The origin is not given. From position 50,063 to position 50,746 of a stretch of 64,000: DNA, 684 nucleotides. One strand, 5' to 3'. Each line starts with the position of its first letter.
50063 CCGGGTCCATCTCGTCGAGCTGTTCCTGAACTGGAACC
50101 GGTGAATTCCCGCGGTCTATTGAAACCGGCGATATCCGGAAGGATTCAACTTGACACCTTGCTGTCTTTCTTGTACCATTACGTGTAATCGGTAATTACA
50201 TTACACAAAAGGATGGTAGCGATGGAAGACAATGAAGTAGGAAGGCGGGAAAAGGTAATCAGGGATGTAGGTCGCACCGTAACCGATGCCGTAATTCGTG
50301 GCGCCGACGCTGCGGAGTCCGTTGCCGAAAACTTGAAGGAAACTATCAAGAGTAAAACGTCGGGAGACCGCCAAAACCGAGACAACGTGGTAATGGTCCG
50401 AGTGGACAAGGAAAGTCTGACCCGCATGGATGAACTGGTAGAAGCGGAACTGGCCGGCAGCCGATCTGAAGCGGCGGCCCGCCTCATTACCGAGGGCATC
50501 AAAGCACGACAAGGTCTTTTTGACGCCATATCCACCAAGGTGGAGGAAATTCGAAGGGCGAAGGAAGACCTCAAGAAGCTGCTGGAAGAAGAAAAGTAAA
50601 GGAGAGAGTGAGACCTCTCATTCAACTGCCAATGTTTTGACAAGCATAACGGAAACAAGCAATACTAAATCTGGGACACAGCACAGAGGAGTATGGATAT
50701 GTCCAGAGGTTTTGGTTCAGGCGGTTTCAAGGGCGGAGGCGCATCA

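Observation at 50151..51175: Low-GC module: RHH repressor + GIY-YIG-like nuclease with an RGG-type low-complexity tail, preceded by an ATTAC/GTAAT operator array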

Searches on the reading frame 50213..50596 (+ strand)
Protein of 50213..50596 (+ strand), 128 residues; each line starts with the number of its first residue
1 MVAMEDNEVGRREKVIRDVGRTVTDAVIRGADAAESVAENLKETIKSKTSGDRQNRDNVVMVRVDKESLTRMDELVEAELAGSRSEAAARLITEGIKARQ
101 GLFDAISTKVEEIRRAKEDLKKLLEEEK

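Call 4: search_protein_families(library=pfam, proteins=[window:50213-50596:+], max_evalue=1)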
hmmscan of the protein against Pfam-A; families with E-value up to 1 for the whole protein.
window:50213-50596:+ (128 aa): 3 families
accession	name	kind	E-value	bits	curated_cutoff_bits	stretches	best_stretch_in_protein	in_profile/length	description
PF19664.4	DUF6167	-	0.079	13.5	27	1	25-72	16-64/96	Family of unknown function (DUF6167)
PF23020.1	PEX14-like_2nd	-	0.14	12.9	23.2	0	6-74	46-114/120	Peroxisomal membrane protein PEX14-like, central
PF25540.1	DUF7923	-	0.14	12.3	24.5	1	30-110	30-107/185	Domain of unknown function (DUF7923)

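Call 5: search_protein_families(library=ncbifam, proteins=[window:50213-50596:+], max_evalue=1)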
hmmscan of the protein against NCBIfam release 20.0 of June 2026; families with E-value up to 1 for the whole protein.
window:50213-50596:+ (128 aa): 0 families

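Call 6: search_protein_families(library=phrogs, proteins=[window:50213-50596:+], max_evalue=1)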
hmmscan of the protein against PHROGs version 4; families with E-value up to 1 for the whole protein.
window:50213-50596:+ (128 aa): 4 families
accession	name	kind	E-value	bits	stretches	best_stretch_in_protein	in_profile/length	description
phrog_4738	-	transcription regulation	4.2e-06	27.4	1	53-98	10-55/59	transcriptional repressor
phrog_3008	-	other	0.016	15.5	1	7-82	59-135/244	DNA methyltransferase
phrog_14422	-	unknown function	0.021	15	1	18-123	260-366/401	-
phrog_37644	-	unknown function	0.18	13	1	4-41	50-84/90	-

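Call 7: search_protein_families(library=padloc, proteins=[window:50213-50596:+], max_evalue=1)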
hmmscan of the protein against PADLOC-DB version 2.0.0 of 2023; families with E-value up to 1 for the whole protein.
window:50213-50596:+ (128 aa): 0 families

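Call 20: find_homologous_proteins(query=window:50222-50596:+)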
Query window:50222-50596:+ (125 aa): 1167 proteins with E <= 0.001 among 1200 candidates; the best 120 are listed.
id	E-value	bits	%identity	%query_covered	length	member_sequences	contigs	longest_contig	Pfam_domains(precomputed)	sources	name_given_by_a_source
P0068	5.0e-66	237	100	100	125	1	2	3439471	-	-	-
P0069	1.2e-64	233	98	100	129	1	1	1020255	-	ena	-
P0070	2.0e-64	232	98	100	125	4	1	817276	-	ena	-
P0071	1.7e-63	229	96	100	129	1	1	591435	-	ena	-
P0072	8.2e-63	227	96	99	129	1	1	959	-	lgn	-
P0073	8.9e-63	227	96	99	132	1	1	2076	-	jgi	jgi:hypothetical protein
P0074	1.6e-62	226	95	100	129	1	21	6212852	-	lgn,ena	-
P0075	1.7e-62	226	95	100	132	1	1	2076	-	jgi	jgi:hypothetical protein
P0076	3.8e-62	225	94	100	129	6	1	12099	-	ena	-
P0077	4.1e-62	225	94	100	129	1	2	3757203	-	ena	-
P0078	4.1e-62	225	94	100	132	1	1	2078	-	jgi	jgi:hypothetical protein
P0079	5.9e-62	224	94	100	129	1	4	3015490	-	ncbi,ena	-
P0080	6.0e-62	224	94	100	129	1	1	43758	-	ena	-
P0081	1.8e-61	223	94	100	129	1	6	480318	-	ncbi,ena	-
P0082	4.2e-57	209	89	99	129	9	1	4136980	-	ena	-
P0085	5.6e-52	192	79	100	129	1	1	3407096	-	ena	-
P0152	2.6e-40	155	66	100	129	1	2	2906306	-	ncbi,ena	-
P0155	2.2e-39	152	70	96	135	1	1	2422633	-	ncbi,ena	-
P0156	2.1e-37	145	66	99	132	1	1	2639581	-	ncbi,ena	-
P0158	1.4e-35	139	65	90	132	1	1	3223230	-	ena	-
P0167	1.3e-34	136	64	98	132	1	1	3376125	-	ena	-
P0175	1.8e-34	136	65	99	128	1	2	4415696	-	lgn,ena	-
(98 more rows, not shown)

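Call 22: find_encoding_contigs(protein=P0156, flank=4000, max_places=3)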
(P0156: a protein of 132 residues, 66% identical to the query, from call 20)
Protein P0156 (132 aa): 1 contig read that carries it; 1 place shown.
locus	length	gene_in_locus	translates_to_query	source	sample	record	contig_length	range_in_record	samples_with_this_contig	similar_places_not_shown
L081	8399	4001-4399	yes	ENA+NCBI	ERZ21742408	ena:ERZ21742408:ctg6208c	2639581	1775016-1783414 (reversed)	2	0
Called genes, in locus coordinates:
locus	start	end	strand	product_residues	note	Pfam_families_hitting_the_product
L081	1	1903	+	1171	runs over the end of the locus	PF02574:S-methyl_trans, PF00809:Pterin_bind, PF02607:B12-binding_2, PF02310:B12-binding, PF02965:Met_synt_B12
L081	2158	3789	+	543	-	PF01268:FTHFS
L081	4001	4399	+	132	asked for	-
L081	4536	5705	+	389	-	-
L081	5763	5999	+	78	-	-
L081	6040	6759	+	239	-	-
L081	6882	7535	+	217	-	PF01177:Asp_Glu_race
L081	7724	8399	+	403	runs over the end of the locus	PF02515:CoA_transf_3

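Call 23: find_encoding_contigs(protein=P0175, flank=4000, max_places=3)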
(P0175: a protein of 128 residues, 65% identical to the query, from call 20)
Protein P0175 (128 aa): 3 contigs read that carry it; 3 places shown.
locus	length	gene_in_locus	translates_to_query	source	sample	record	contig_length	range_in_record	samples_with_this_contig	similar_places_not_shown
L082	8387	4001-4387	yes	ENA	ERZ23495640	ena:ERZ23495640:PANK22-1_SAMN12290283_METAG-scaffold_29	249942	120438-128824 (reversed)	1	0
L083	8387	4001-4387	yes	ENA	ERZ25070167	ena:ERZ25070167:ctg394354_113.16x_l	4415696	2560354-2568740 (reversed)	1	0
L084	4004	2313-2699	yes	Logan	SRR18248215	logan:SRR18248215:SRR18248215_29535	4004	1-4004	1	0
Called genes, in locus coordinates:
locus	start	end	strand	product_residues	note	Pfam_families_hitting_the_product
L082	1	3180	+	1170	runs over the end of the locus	PF02574:S-methyl_trans, PF00809:Pterin_bind, PF02607:B12-binding_2, PF02310:B12-binding, PF02965:Met_synt_B12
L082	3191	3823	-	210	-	-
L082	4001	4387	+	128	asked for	-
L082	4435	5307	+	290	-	PF04055:Radical_SAM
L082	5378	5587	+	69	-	-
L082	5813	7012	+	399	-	PF02515:CoA_transf_3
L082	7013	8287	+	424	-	PF02515:CoA_transf_3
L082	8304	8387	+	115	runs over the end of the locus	-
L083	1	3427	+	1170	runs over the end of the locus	PF02574:S-methyl_trans, PF00809:Pterin_bind, PF02607:B12-binding_2, PF02310:B12-binding, PF02965:Met_synt_B12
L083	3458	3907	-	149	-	PF01936:NYN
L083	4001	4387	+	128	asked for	-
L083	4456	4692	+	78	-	-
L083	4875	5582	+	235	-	-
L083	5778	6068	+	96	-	PF00166:Cpn10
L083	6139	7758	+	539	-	PF00118:Cpn60_TCP1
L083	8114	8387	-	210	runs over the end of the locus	-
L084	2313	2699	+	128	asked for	-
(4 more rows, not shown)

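Call 24: find_encoding_contigs(protein=P0167, flank=4000, max_places=3)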
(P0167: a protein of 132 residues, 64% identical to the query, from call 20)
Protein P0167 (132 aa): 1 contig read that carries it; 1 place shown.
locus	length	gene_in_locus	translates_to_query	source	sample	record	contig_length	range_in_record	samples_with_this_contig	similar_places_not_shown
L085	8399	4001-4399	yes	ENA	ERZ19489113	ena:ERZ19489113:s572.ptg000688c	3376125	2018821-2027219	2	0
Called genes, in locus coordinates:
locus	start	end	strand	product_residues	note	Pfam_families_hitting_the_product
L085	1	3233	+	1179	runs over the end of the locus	PF02574:S-methyl_trans, PF00809:Pterin_bind, PF02607:B12-binding_2, PF02310:B12-binding, PF02965:Met_synt_B12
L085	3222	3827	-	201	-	-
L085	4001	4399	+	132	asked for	-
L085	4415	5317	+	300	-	PF04055:Radical_SAM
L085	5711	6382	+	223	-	PF01177:Asp_Glu_race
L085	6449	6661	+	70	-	-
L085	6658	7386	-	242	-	-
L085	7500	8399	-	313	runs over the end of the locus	-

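Call 32: search_solved_structures(query=A3, max_evalue=10, show_alignments=2)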
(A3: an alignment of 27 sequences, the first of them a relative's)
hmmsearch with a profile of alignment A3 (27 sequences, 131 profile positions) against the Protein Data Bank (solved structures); distinct sequences matched with E-value up to 10: 4.
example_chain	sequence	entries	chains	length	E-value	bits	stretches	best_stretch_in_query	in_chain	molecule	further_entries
9dbd_A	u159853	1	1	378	4.7e-05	26.4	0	12-52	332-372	Tet4 Variant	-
9dbf_A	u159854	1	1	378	4.7e-05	26.4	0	12-52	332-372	Tet4 Variant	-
8eer_A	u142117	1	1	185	0.52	13.3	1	89-126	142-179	Isoform 4b of the GTPase KRAS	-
8sjf_A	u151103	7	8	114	1.2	12.2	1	12-52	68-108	Tet4 | Computationally Designed Tet4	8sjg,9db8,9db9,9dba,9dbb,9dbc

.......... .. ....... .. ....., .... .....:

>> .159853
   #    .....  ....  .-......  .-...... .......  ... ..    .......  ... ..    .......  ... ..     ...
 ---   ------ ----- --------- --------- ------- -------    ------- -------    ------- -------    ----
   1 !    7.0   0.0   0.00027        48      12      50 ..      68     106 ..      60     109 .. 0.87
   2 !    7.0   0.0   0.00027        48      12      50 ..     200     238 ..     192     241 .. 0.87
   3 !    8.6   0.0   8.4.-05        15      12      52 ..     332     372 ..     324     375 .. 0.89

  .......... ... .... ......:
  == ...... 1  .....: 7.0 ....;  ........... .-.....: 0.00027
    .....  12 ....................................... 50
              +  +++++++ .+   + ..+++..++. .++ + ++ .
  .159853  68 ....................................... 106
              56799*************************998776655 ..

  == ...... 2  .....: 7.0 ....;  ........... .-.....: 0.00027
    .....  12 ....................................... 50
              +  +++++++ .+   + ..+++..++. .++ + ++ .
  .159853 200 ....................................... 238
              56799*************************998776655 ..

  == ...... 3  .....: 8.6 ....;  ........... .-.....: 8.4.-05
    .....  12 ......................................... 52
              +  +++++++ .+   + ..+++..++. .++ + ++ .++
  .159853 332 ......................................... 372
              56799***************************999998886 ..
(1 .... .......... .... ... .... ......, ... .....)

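Call 34: search_protein_families(library=pfam, alignment_id=A3, max_evalue=1)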
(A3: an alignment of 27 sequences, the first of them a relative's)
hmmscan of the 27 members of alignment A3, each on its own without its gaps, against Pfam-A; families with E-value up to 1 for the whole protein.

A. member 1, P0068 (125 aa): 3 families
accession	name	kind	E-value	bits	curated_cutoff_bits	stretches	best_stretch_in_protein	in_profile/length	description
PF19664.4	DUF6167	-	0.075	13.6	27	1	22-82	16-81/96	Family of unknown function (DUF6167)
PF25540.1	DUF7923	-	0.13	12.4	24.5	1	27-107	30-107/185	Domain of unknown function (DUF7923)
PF23020.1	PEX14-like_2nd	-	0.17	12.6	23.2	0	14-71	57-114/120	Peroxisomal membrane protein PEX14-like, central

B. families by the number of members that match (of 27 scanned): 22 families
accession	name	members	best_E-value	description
PF01402.27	RHH_1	17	0.0062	Ribbon-helix-helix protein, copG family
PF05298.16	Bombinin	8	0.004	Bombinin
PF08827.16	DUF1805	8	0.01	Domain of unknown function (DUF1805)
PF22421.1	SYY_C-terminal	7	0.024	Tyrosine--tRNA ligase SYY-like C-terminal domain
PF25540.1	DUF7923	6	0.019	Domain of unknown function (DUF7923)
PF12999.12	PRKCSH-like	4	0.12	Glucosidase II beta subunit-like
PF16088.10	BORCS7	3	0.013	BLOC-1-related complex sub-unit 7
PF19664.4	DUF6167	3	0.071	Family of unknown function (DUF6167)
PF15070.11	GOLGA2L5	2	0.018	Putative golgin subfamily A member 2-like protein 5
PF14450.12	FtsA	2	0.049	Cell division protein FtsA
PF23020.1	PEX14-like_2nd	2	0.065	Peroxisomal membrane protein PEX14-like, central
PF01479.30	S4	1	0.015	S4 domain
PF00768.25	Peptidase_S11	1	0.024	D-alanyl-D-alanine carboxypeptidase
PF05957.18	DUF883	1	0.04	DUF883 N-terminal domain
PF13984.11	MsyB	1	0.047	MsyB protein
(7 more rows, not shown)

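Call 41: predict_structure(alignment_id=A3)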
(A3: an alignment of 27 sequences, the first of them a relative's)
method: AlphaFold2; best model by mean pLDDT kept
length: 125 residues; sequences in the alignment: 27
mean_pLDDT: 73.9   pTM: 0.43
mean pLDDT of the five models: 73.9, 72.2, 71.9, 70.7, 69.3
residues with pLDDT >= 90: 59; 70-90: 8; 50-70: 38; < 50: 20
segments of 3 or more residues with pLDDT < 50: 20-24, 26-31, 43-46
pLDDT, mean of each block of 10 residues (from residue 1): 52 54 47 53 49 64 93 94 91 94 97 95 82
secondary structure, 60 per line:
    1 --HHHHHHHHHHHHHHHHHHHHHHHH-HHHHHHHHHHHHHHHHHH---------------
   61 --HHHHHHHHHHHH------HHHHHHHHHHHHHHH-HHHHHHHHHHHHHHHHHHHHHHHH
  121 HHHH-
elements in order: H3-26 H28-45 H63-74 H81-95 H97-124

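Call 44: fold_search(model_id=the predicted structure, library=pdb)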
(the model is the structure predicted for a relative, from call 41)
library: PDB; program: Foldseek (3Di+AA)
matches with E <= 10: 9; with E <= 0.001: 0
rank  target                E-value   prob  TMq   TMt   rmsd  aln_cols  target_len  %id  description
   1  1w8i                  5.5e+00  0.10  0.28  0.23  12.7        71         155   15  The Structure of gene product af1683 from Archaeoglobus fulgidus. (released 2004-11-16)
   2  9jbe_A                5.9e+00  0.03  0.20  0.04  14.7       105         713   16  Cryo-EM structure of the human LYCHOS in complex with cholesterol and cholesteryl hemisuccinate in the contracted stat (released 2025-07-16)
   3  9jbe_B                6.4e+00  0.07  0.20  0.04  13.6        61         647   23  Cryo-EM structure of the human LYCHOS in complex with cholesterol and cholesteryl hemisuccinate in the contracted stat (released 2025-07-16)
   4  9jbf_A                7.3e+00  0.06  0.20  0.04  15.0        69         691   25  Cryo-EM structure of the human LYCHOS Y57A mutant in complex with cholesteryl hemisuccinate in the contracted state (released 2025-07-16)
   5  8u54_B                7.9e+00  0.06  0.20  0.04  14.7        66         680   24  The mTORC1 cholesterol sensor LYCHOS (GPR155) (released 2024-09-18)
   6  8u54_A                8.4e+00  0.05  0.20  0.04  14.8        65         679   25  The mTORC1 cholesterol sensor LYCHOS (GPR155) (released 2024-09-18)
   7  9lhv_A                8.4e+00  0.04  0.20  0.04  14.0        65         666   23  Cryo-EM structure of GPR155 contracted dimer in complex with cholesterol (released 2025-12-10)
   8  7dkl                  9.1e+00  0.02  0.16  0.10  17.2        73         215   15  Crystal structure of the tandem DEP domains of DEPTOR (released 2021-12-08)
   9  7ped_A                9.7e+00  0.04  0.17  0.10  14.3        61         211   18  DEPTOR DEP domain tandem (DEPt) (released 2021-09-08)

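Call 57: search_protein_families(library=padloc, proteins=[L082:4435-5304:+, L085:4415-5314:+, L081:4536-5702:+, L081:6040-6756:+, L082:3194-3823:-, L085:3225-3827:-, L083:3461-3907:-, L081:5763-5996:+], max_evalue=0.01)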
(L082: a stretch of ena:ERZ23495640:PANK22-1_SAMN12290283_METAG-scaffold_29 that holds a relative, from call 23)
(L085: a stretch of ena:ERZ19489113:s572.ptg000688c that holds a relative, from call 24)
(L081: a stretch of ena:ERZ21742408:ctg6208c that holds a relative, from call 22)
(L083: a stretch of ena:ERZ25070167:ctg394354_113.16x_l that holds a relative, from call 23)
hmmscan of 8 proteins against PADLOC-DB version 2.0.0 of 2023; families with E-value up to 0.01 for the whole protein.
L082:4435-5304:+ (290 aa): 3 families
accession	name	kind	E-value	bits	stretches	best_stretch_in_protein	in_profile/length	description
PDLC02905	pVip-kinase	-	6.6e-109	363.3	1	3-290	176-460/474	Viperin-kinase fusion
PDLC02903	pVip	-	5e-83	276.5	1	10-284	1-256/257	Viperins not associated with kinases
PDLC02904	pVip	-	3.6e-76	254.2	1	10-285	4-262/262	Viperins associated with kinases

L085:4415-5314:+ (300 aa): 3 families
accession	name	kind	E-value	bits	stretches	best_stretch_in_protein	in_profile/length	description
PDLC02905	pVip-kinase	-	1.6e-112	375.2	1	13-300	176-460/474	Viperin-kinase fusion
PDLC02903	pVip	-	2.6e-86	287.3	1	20-294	1-256/257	Viperins not associated with kinases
PDLC02904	pVip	-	9.2e-81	269.2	1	20-295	4-262/262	Viperins associated with kinases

L081:4536-5702:+ (389 aa): 0 families

L081:6040-6756:+ (239 aa): 0 families

L082:3194-3823:- (210 aa): 0 families

L085:3225-3827:- (201 aa): 0 families

L083:3461-3907:- (149 aa): 0 families

L081:5763-5996:+ (78 aa): 0 families

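Call 58: search_protein_families(library=ncbifam, proteins=[L082:4435-5304:+, L085:4415-5314:+, L081:4536-5702:+, L081:6040-6756:+, L082:3194-3823:-, L085:3225-3827:-, L083:3461-3907:-, L081:5763-5996:+], max_evalue=0.01)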
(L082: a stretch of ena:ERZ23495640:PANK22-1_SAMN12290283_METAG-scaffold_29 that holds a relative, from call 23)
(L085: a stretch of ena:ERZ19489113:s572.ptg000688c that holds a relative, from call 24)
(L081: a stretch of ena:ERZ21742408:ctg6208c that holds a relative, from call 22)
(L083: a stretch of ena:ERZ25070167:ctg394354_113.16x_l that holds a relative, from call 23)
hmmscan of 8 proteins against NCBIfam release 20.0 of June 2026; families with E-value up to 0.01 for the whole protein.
L082:4435-5304:+ (290 aa): 56 families (the best 25 are shown)
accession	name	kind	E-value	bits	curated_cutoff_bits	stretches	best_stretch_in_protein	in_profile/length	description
NF038283.1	viperin_w_prok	equivalog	7.4e-86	287.8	180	1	10-285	3-280/281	viperin family antiviral radical SAM protein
TIGR04278.1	viperin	exception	3.5e-35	121.7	450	1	9-290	59-338/347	antiviral radical SAM protein viperin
TIGR02666.1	moaA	equivalog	2.8e-20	72.6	284.05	1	17-207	18-210/336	GTP 3',8-cyclase MoaA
NF045574.1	sacti_mat_StsB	exception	6.4e-17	61.5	625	1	10-187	97-267/466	StsB family radical SAM/SPASM domain sactipeptide maturase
TIGR02668.1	moaA_archaeal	equivalog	7e-15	54.8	325.25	1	11-195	12-189/303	GTP 3',8-cyclase MoaA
TIGR04546.1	rSAM_ahbC_deAc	equivalog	2e-13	49.9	650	1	5-122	35-149/390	12,18-didecarboxysiroheme deacetylase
NF001199.0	PRK00164.2-1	equivalog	7e-13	48.4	231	1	12-128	15-128/308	GTP 3',8-cyclase MoaA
TIGR04051.1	rSAM_NirJ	equivalog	7.5e-13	48.2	515.45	1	9-164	2-149/354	heme d1 biosynthesis radical SAM protein NirJ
TIGR02109.1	PQQ_syn_pqqE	equivalog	1.2e-12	47.5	381.35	1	18-165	16-156/358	pyrroloquinoline quinone biosynthesis protein PqqE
TIGR04347.1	pseudo_SAM_Halo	equivalog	2.5e-12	46.8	525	1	7-124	36-150/390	TIGR04347 family pseudo-SAM/SPASM protein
TIGR04055.1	rSAM_NirJ2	equivalog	5.8e-12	45.8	500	1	17-169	8-152/326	putative heme d1 biosynthesis radical SAM protein NirJ2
NF045702.1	rSAM_GDGT_ether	equivalog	3.3e-11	42.5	450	1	14-132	91-212/486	tetraether lipid synthase Tes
TIGR04317.1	W_rSAM_matur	equivalog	3.9e-11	42.7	380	1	17-128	12-120/349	tungsten cofactor oxidoreductase radical SAM maturase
NF045646.2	rSAM_Se_TrsS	equivalog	1.1e-10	40.7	490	1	17-149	94-222/441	radical SAM (seleno)protein TrsS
TIGR04054.1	rSAM_NirJ1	equivalog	1.2e-10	40.6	650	1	7-125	34-149/387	putative heme d1 biosynthesis radical SAM protein NirJ1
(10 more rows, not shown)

L085:4415-5314:+ (300 aa): 53 families (the best 25 are shown)
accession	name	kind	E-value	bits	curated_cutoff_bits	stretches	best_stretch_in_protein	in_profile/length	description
NF038283.1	viperin_w_prok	equivalog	4.1e-89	298.5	180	1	20-295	3-280/281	viperin family antiviral radical SAM protein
TIGR04278.1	viperin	exception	4.6e-40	137.7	450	1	20-300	60-338/347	antiviral radical SAM protein viperin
TIGR02666.1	moaA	equivalog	5.9e-20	71.5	284.05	1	21-226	12-219/336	GTP 3',8-cyclase MoaA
TIGR02668.1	moaA_archaeal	equivalog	8.1e-18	64.4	325.25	1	16-213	7-199/303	GTP 3',8-cyclase MoaA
NF045574.1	sacti_mat_StsB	exception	1.7e-17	63.5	625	1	21-198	98-268/466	StsB family radical SAM/SPASM domain sactipeptide maturase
NF001199.0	PRK00164.2-1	equivalog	2.1e-15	56.7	231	1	16-175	9-161/308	GTP 3',8-cyclase MoaA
TIGR04347.1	pseudo_SAM_Halo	equivalog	2.1e-13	50.3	525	1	17-142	36-158/390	TIGR04347 family pseudo-SAM/SPASM protein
TIGR04546.1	rSAM_ahbC_deAc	equivalog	9.3e-13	47.7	650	1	17-138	37-155/390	12,18-didecarboxysiroheme deacetylase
TIGR04051.1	rSAM_NirJ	equivalog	3e-12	46.2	515.45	1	19-138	2-118/354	heme d1 biosynthesis radical SAM protein NirJ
TIGR02109.1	PQQ_syn_pqqE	equivalog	1e-11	44.4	381.35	1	28-175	16-156/358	pyrroloquinoline quinone biosynthesis protein PqqE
TIGR04054.1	rSAM_NirJ1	equivalog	2.8e-11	42.7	650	1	18-171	35-184/387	putative heme d1 biosynthesis radical SAM protein NirJ1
TIGR04055.1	rSAM_NirJ2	equivalog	3.1e-11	43.4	500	1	27-180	8-153/326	putative heme d1 biosynthesis radical SAM protein NirJ2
TIGR04317.1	W_rSAM_matur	equivalog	3.6e-11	42.8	380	1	27-143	12-125/349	tungsten cofactor oxidoreductase radical SAM maturase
TIGR04466.1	rSAM_BlsE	equivalog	3e-10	40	400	1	25-196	9-172/327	cytosylglucuronate decarboxylase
NF045646.2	rSAM_Se_TrsS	equivalog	8.6e-10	37.7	490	1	27-131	94-198/441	radical SAM (seleno)protein TrsS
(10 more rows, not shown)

L081:4536-5702:+ (389 aa): 0 families

L081:6040-6756:+ (239 aa): 0 families

L082:3194-3823:- (210 aa): 0 families

L085:3225-3827:- (201 aa): 0 families

L083:3461-3907:- (149 aa): 0 families

L081:5763-5996:+ (78 aa): 0 families

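Call 59: find_related_loci(query=A3, collection=metagenome_contigs, flank=5000)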
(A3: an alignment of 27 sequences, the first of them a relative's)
Query A3 (125 aa) in metagenome_contigs; peptide patterns used: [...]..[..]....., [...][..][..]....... (x = any residue, [..] = any of these).
220 stretches matched a pattern; 49 encode a relative of the query (tblastn E <= 1e-3); 49 distinct loci.
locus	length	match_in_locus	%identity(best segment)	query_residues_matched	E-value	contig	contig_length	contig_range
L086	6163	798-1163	70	1-122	6e-51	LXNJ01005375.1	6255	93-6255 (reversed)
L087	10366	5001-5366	74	1-122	1e-53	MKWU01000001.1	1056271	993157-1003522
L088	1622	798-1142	63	10-124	2e-41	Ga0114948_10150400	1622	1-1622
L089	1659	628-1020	56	1-124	9e-40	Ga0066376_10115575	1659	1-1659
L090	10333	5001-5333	63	10-124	4e-37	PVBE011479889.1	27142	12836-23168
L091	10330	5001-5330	54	12-125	4e-33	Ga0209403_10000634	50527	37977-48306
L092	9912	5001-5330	55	8-125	3e-32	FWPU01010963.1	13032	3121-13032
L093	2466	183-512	53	12-125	5e-32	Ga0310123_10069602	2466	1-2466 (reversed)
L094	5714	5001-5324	54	13-124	3e-29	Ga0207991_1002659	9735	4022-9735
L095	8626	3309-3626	55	15-124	4e-29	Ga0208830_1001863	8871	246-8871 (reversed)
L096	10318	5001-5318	55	15-124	4e-29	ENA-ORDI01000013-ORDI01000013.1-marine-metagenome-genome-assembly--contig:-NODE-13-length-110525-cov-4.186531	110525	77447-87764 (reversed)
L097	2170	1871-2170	56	12-115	3e-27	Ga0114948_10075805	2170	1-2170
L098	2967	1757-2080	52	13-124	4e-27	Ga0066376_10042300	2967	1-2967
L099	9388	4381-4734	48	2-121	6e-27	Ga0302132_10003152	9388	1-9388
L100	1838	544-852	49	12-121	8e-27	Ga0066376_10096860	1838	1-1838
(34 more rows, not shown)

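Call 61: find_related_loci(query=A3, collection=viral_contigs, flank=5000)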
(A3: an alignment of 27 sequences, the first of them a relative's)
Query A3 (125 aa) in viral_contigs; peptide patterns used: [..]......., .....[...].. (x = any residue, [..] = any of these).
31 stretches matched a pattern, but none encodes a relative of the query by tblastn (E <= 1e-3).

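Call 64: search_protein_representatives(alignment_id=A3)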
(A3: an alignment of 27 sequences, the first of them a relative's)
Query: 27 sequences, 131 profile positions. Proteins with E-value up to 0.001 (for the whole library): 739; up to 1e-10: 382; up to 1e-30: 16. The best 150 are listed.
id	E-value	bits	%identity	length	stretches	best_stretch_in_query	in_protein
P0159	2.1e-53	195.8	-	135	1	1-128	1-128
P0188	1.3e-42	160.9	-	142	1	8-128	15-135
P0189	1.4e-42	160.8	-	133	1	2-126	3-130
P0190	9.6e-40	151.6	-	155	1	10-127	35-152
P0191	1.3e-39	151.2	-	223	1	10-126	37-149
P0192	1.4e-38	147.9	-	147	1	12-127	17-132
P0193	7.7e-38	145.5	-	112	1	23-127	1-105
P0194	8.9e-36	138.8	-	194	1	4-129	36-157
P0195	1.4e-34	135.0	-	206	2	12-127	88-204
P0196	7.9e-33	129.3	-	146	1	5-117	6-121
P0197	1.3e-32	128.5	-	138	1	10-127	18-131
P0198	8.3e-32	126.0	-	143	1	46-128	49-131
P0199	8.9e-32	125.9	-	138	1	30-126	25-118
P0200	2.7e-31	124.3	-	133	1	6-124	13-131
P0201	2.8e-31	124.3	-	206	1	10-123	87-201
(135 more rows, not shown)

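Call 66: search_protein_families(library=pfam, alignment_id=A5, max_evalue=0.01)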
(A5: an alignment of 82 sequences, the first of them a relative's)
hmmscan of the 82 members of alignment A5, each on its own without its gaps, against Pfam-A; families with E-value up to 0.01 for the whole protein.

A. member 1, P0068 (125 aa): 0 families

B. families by the number of members that match (of 82 scanned): 17 families
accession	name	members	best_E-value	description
PF01402.27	RHH_1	19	0.00015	Ribbon-helix-helix protein, copG family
PF22421.1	SYY_C-terminal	8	0.00014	Tyrosine--tRNA ligase SYY-like C-terminal domain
PF18504.6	Csm1_N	6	0.0031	Csm1 N-terminal domain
PF05957.18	DUF883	1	3.2e-08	DUF883 N-terminal domain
PF25540.1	DUF7923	1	0.00019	Domain of unknown function (DUF7923)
PF17723.7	RHH_8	1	0.0013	Ribbon-Helix-Helix transcriptional regulator family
PF07083.16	DUF1351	1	0.0016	Protein of unknown function (DUF1351)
PF06676.16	DUF1178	1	0.0018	Protein of unknown function (DUF1178)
PF16730.10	DnaGprimase_HBD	1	0.003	DnaG-primase C-terminal, helicase-binding domain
PF06705.16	SF-assemblin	1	0.0039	SF-assemblin/beta giardin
PF20721.2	C19orf12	1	0.0051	C19orf12-like protein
PF12999.12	PRKCSH-like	1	0.0056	Glucosidase II beta subunit-like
PF14063.11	DUF4254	1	0.0058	Protein of unknown function (DUF4254)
PF03424.20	CBM_17_28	1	0.0079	Carbohydrate binding domain (family 17/28)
PF00768.25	Peptidase_S11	1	0.0085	D-alanyl-D-alanine carboxypeptidase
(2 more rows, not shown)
